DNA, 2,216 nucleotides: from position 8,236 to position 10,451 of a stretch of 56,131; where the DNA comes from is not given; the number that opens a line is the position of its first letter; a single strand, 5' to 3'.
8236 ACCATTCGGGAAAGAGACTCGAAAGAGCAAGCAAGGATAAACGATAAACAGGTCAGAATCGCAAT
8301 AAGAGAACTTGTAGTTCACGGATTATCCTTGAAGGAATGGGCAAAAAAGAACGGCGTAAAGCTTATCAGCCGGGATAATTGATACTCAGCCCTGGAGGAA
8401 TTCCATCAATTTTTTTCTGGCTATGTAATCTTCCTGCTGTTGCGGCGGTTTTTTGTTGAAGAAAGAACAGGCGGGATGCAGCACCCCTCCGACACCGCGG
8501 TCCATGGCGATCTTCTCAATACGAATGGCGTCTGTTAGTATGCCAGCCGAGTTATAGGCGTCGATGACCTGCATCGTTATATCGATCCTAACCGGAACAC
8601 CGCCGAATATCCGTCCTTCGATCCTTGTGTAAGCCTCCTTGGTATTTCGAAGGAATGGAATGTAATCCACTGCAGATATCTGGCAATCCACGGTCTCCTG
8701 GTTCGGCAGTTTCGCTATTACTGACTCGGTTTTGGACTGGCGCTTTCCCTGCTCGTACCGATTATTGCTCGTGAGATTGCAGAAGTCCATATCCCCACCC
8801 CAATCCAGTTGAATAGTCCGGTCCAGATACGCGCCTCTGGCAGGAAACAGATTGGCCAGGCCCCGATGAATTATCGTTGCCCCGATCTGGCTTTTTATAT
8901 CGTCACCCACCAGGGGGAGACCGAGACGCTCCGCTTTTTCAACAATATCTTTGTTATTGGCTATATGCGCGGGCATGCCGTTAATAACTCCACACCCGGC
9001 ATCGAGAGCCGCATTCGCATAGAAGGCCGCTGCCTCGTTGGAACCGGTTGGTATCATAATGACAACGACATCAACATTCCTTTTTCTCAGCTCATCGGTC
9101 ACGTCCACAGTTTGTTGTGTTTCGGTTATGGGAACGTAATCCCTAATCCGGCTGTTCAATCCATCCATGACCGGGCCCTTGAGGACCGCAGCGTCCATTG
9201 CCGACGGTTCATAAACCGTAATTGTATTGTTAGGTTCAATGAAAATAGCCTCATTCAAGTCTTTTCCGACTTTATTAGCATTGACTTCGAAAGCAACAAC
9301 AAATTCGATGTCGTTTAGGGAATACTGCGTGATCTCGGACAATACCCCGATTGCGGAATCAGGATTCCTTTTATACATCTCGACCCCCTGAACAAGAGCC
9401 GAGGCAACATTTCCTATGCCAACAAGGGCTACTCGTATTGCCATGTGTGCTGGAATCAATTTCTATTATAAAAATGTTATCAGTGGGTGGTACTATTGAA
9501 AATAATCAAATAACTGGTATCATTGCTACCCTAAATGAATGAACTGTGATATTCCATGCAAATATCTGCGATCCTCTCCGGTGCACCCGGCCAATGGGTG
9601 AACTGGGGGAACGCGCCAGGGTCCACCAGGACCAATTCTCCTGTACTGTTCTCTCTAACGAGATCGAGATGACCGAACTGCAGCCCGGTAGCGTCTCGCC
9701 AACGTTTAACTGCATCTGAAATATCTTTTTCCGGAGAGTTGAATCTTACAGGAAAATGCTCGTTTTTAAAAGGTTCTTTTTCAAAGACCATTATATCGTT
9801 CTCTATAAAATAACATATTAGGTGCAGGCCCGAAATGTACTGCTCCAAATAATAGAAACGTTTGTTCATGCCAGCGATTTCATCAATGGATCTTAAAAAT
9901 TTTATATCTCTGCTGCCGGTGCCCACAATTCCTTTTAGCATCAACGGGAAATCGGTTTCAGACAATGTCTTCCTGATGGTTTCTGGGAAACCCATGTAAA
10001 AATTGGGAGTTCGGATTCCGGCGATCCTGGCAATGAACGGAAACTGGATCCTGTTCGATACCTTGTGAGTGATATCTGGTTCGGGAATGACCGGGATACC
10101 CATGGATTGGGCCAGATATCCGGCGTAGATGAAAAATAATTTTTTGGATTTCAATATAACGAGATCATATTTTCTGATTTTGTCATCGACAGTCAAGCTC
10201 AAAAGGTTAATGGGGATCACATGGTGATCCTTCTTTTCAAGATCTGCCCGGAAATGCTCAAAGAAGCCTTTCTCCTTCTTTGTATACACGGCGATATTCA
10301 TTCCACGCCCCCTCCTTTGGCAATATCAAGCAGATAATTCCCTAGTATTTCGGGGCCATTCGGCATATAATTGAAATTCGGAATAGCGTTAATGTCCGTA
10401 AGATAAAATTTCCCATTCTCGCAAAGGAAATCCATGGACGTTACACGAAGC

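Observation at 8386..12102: ino1 clustered with three ITPK1-like ATP-grasp proteins: candidate archaeal inositol-polyphosphate synthesis locus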

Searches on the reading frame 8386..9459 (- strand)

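Call 3: search_protein_families(library=pfam, proteins=[window:8386-9459:-], max_evalue=0.1)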
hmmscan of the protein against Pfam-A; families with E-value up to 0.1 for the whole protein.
window:8386-9459:- (357 aa): 4 families
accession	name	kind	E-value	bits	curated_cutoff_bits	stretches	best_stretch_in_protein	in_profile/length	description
PF01658.22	Inos-1-P_synth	-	4.9e-24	85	27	1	193-300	1-106/107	Myo-inositol-1-phosphate synthase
PF07994.18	NAD_binding_5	-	3.2e-06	27.3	25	1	143-219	204-251/321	Myo-inositol-1-phosphate synthase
PF17396.8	DUF1611_N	-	0.0038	18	22.6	1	113-183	13-89/95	Domain of unknown function (DUF1611_N) Rossmann-like domain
PF01408.29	GFO_IDH_MocA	-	0.0067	17.6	24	0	117-181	51-114/120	Oxidoreductase family, NAD-binding Rossmann fold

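Call 4: search_protein_families(library=ncbifam, proteins=[window:8386-9459:-], max_evalue=0.1)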
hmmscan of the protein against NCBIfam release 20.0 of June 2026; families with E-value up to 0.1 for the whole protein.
window:8386-9459:- (357 aa): 6 families
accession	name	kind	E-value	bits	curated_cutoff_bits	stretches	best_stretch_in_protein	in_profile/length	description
TIGR03450.1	mycothiol_INO1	equivalog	4.1e-101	338.7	638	1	8-355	1-355/355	inositol-3-phosphate synthase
NF004976.0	PRK06349.1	subfamily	0.00031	20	205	0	6-71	3-68/430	homoserine dehydrogenase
NF003991.0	PRK05472.1-5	equivalog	0.00049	20.1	198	0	116-180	134-196/211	redox-sensing transcriptional repressor Rex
NF003994.0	PRK05472.2-3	equivalog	0.03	13.7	130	0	40-94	101-155/217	redox-sensing transcriptional repressor Rex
NF004912.0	PRK06270.1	equivalog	0.035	13.5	373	0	110-177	72-142/343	homoserine dehydrogenase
NF003989.0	PRK05472.1-3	equivalog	0.047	13.4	177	0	5-32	83-108/215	redox-sensing transcriptional repressor Rex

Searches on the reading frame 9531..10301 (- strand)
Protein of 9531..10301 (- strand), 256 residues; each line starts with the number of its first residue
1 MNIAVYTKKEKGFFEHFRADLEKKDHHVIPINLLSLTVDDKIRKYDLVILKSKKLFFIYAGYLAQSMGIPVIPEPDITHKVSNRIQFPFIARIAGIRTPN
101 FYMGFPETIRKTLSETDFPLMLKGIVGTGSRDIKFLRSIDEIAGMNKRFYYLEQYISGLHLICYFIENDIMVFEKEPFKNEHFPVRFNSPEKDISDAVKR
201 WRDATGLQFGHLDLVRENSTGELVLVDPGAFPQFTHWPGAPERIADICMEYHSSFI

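Call 3: search_protein_families(library=pfam, proteins=[window:9531-10301:-], max_evalue=0.1)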
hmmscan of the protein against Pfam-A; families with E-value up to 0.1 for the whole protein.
window:9531-10301:- (256 aa): 1 family
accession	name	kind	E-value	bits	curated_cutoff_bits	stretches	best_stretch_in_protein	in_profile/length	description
PF05770.16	Ins134_P3_kin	-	0.069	13.1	23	0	190-239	140-190/201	Inositol 1,3,4-trisphosphate 5/6-kinase ATP-grasp domain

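Call 4: search_protein_families(library=ncbifam, proteins=[window:9531-10301:-], max_evalue=0.1)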
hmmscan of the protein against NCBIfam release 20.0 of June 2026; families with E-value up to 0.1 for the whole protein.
window:9531-10301:- (256 aa): 5 families
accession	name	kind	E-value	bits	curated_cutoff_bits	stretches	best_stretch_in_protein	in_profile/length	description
TIGR00768.1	rimK_fam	subfamily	0.00025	20.5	143.4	1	13-167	12-171/276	RimK family alpha-L-glutamate ligase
TIGR02144.1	LysX_arch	equivalog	0.00049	19.3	275.6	1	25-168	25-173/281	lysine biosynthesis protein LysX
NF009404.0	PRK12767.1-3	equivalog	0.0011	18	316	1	68-143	96-172/344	carbamoyl phosphate synthase-like protein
NF053643.1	Ddl_archaea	equivalog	0.0022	17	500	1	64-160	86-184/367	putative pseudomurein biosynthesis ATP-grasp protein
NF002563.0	PRK02186.1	subfamily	0.073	11.3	625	0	51-148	76-173/890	argininosuccinate lyase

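Call 7: search_solved_structures(query=window:9531-10301:-, max_evalue=1, show_alignments=1)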
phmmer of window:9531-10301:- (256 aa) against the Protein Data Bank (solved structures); distinct sequences matched with E-value up to 1: 8.
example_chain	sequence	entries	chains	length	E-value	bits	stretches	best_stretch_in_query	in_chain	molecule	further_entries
3vpb_A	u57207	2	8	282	0.095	15.2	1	24-141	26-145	Putative acetylornithine deacetylase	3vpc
1z2n_X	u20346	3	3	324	0.22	14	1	184-234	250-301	inositol 1,3,4-trisphosphate 5/6-kinase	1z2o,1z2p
6ybp_G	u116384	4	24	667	0.22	14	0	66-143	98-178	Propionyl-CoA carboxylase alpha subunit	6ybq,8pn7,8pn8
1q7h_A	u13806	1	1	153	0.29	13.6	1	36-68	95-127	conserved hypothetical protein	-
5k2m_A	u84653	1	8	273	0.56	12.6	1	45-168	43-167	RimK-related lysine biosynthesis protein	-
7tn3_A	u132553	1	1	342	0.64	12.4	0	198-249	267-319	Inositol-tetrakisphosphate 1-kinase 1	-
7tn6_A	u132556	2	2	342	0.69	12.3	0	198-249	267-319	Inositol-tetrakisphosphate 1-kinase 1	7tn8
7tn5_A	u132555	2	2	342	0.69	12.3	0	198-249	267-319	Inositol-tetrakisphosphate 1-kinase 1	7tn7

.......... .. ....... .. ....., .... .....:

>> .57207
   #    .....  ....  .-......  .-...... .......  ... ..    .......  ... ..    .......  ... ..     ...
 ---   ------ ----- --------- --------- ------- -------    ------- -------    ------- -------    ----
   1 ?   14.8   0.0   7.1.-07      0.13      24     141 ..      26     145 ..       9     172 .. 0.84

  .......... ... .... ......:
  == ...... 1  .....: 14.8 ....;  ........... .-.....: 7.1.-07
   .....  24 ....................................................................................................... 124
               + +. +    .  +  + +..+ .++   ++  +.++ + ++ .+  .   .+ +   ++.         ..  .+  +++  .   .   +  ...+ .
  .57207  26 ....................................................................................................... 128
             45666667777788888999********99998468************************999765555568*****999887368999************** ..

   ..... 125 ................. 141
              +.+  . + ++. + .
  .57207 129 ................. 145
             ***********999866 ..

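Call 21: find_homologous_proteins(query=window:9531-10301:-, max_evalue=0.001)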
Query window:9531-10301:- (256 aa): 11 proteins with E <= 0.001 among 465 candidates. Only proteins of 140 to 448 residues were searched: fused or split forms outside these lengths cannot appear, so this answer is no evidence that the protein stands alone or is whole; lengths 'longer' or 'shorter' looks for them.
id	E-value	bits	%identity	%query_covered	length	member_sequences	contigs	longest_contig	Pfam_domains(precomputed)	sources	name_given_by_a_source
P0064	3.3e-172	589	100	100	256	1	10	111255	-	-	-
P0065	5.1e-134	463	79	100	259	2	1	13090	-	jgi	-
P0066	1.0e-133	462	78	100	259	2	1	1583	-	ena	-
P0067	5.7e-128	444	75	100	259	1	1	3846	-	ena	-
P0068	8.4e-104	364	76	80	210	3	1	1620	-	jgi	jgi:hypothetical protein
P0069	4.9e-99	349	62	98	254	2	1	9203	-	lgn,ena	-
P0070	6.9e-78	280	48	98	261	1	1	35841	-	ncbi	ncbi:MAG: ATP-grasp domain-containing protein [Promethearchaeota archaeon]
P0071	1.1e-73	266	48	97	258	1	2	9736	-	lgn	-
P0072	1.7e-68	249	46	96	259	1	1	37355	-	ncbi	ncbi:MAG: hypothetical protein Kow0069_35210 [Promethearchaeota archaeon]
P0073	1.6e-57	213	40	99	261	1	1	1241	-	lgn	-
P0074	1.5e-43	167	38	93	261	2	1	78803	-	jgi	-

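Call 33: search_solved_structures(query=A3, max_evalue=1, show_alignments=3)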
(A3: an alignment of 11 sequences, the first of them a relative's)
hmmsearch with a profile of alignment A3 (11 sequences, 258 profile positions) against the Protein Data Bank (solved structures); distinct sequences matched with E-value up to 1: 64 (the best 60 are shown).
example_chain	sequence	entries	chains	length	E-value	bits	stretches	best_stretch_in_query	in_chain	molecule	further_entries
3vpb_A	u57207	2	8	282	1.6e-06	30.7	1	17-142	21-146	Putative acetylornithine deacetylase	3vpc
3vpd_A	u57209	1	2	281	2.1e-05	27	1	59-167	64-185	Ribosomal protein S6 modification protein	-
3ax6_A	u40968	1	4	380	2.1e-05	27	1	67-160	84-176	Phosphoribosylaminoimidazole carboxylase, ATPase subunit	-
7tn3_A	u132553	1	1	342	5.6e-05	25.7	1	61-178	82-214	Inositol-tetrakisphosphate 1-kinase 1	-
7tn6_A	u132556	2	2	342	5.8e-05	25.6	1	61-178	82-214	Inositol-tetrakisphosphate 1-kinase 1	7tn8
7tn5_A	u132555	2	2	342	6.1e-05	25.5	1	61-178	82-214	Inositol-tetrakisphosphate 1-kinase 1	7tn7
1uc8_A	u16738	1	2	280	0.00017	24.1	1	59-134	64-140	lysine biosynthesis enzyme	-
2z04_A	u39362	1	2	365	0.00021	23.8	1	66-147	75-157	Phosphoribosylaminoimidazole carboxylase ATPase subunit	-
1uc9_A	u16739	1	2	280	0.00024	23.6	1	59-131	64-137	lysine biosynthesis enzyme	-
3r23_A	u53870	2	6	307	0.00026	23.5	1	88-165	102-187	D-alanine--D-alanine ligase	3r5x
7wta_A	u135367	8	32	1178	0.0013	21.1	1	66-149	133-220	Pyruvate carboxylase, mitochondrial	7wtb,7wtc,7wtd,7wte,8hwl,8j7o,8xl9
5k2m_A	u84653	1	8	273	0.0018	20.7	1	44-168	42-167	RimK-related lysine biosynthesis protein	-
1kj8_A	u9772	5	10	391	0.0027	20.1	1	64-145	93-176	phosphoribosylglycinamide formyltransferase 2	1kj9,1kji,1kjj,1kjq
1eyz_A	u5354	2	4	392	0.0028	20.1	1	64-145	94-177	PHOSPHORIBOSYLGLYCINAMIDE FORMYLTRANSFERASE 2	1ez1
8j4z_E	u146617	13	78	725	0.0034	19.8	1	64-143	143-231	Methylcrotonoyl-CoA carboxylase subunit alpha, mitochondrial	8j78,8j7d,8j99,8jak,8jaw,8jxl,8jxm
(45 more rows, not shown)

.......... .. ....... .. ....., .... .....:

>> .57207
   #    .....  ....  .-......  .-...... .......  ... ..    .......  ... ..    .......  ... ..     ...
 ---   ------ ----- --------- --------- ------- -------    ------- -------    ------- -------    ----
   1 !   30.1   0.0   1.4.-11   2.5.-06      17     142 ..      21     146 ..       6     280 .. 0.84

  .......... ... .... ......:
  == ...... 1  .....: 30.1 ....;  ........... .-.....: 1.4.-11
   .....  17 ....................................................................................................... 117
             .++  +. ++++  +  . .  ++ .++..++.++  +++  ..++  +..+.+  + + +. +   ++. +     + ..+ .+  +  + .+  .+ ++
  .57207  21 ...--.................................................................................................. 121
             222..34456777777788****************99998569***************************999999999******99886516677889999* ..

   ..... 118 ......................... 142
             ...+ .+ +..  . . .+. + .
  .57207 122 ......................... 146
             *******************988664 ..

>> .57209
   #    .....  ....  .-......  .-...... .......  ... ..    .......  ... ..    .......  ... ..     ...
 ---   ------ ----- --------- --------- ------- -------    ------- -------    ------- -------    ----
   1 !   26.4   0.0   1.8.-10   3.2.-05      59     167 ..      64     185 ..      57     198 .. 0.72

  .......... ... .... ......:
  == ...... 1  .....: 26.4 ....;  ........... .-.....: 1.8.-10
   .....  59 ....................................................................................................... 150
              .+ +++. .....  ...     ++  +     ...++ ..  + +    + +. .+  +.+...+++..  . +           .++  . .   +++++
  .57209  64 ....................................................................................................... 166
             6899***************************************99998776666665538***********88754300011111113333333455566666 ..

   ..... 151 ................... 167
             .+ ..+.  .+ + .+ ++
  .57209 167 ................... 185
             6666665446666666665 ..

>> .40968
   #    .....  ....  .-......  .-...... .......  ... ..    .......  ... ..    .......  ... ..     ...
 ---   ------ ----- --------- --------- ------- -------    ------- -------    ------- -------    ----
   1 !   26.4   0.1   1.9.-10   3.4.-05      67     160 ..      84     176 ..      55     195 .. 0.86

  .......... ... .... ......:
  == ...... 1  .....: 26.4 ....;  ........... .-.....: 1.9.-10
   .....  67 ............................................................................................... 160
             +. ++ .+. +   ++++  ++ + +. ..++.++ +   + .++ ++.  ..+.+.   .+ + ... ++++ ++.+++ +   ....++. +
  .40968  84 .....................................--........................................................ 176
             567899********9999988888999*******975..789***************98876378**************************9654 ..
